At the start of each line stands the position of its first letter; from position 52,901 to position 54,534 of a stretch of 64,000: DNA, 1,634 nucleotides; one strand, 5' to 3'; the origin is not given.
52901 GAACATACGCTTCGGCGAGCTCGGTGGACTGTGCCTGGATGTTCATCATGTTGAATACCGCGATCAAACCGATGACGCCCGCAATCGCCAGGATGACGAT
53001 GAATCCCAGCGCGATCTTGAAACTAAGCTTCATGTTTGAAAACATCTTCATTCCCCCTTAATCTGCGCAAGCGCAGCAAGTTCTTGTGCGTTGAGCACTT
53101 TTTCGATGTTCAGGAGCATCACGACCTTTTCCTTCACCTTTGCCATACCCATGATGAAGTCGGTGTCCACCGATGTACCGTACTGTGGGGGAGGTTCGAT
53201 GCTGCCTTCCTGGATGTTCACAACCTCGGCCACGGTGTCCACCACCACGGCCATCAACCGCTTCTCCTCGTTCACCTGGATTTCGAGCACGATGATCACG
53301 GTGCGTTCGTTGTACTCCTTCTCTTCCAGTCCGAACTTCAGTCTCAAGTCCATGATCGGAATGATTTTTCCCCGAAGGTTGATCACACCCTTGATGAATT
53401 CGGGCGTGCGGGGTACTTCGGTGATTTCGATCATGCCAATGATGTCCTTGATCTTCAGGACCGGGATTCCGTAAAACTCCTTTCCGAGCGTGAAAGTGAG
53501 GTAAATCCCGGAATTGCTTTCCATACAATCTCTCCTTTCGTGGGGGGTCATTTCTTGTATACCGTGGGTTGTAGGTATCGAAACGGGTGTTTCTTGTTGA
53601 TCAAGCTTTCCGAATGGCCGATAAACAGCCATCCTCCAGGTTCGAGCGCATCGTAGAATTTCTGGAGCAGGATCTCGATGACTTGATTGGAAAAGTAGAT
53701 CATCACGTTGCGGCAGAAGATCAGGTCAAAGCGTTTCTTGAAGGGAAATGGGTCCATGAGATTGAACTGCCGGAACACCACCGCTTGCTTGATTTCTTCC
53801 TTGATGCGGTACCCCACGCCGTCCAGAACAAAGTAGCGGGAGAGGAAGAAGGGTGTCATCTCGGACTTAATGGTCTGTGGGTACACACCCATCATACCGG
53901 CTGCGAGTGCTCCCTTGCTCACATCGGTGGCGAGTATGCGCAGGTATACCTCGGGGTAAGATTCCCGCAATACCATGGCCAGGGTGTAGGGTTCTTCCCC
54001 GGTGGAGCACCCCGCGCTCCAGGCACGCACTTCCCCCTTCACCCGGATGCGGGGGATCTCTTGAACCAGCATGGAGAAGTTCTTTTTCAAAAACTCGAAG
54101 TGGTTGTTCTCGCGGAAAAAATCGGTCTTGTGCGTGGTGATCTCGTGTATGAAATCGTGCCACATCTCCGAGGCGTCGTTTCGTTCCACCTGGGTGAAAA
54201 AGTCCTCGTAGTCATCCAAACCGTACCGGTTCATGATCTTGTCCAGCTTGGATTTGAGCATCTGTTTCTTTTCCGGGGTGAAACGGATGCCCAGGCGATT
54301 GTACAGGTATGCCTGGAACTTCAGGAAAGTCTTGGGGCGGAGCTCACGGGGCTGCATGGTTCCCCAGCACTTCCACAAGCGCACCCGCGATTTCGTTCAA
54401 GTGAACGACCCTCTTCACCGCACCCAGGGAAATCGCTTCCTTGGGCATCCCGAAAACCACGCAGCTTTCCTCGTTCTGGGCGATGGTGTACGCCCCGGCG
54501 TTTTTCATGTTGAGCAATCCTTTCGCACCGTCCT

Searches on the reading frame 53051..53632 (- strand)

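Call 19: search_protein_families(library=pfam, proteins=[window:53051-53632:-], max_evalue=0.00001)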
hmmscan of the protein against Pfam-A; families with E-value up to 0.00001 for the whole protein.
window:53051-53632:- (194 aa): 1 family
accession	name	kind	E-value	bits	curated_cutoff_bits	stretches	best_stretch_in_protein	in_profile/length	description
PF01584.24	CheW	-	1.3e-38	132.2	23.5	1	44-183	2-137/138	CheW-like domain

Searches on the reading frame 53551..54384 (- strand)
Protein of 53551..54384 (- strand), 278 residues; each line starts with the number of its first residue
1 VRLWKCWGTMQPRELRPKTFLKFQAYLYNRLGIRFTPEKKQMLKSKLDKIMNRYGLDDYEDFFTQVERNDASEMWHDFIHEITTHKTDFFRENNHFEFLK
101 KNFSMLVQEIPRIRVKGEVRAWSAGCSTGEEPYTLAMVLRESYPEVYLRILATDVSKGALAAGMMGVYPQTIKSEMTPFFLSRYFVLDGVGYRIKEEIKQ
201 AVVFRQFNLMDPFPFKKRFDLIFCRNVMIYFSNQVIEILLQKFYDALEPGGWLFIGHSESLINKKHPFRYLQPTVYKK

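Call 19: search_protein_families(library=pfam, proteins=[window:53551-54384:-], max_evalue=0.00001)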
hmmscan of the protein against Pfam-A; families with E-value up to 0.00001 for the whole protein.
window:53551-54384:- (278 aa): 4 families
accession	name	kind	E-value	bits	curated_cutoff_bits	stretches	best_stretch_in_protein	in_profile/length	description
PF01739.24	CheR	-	9e-56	188.8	27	1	86-275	2-193/195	CheR methyltransferase, SAM binding domain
PF03705.20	CheR_N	-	5.2e-12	45.7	27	1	20-69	3-52/53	CheR methyltransferase, all-alpha domain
PF08242.18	Methyltransf_12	-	1.2e-06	29.6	30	0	196-253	42-98/98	Methyltransferase domain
PF13489.12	Methyltransf_23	-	3.5e-06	27.3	27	1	192-255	50-116/164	Methyltransferase domain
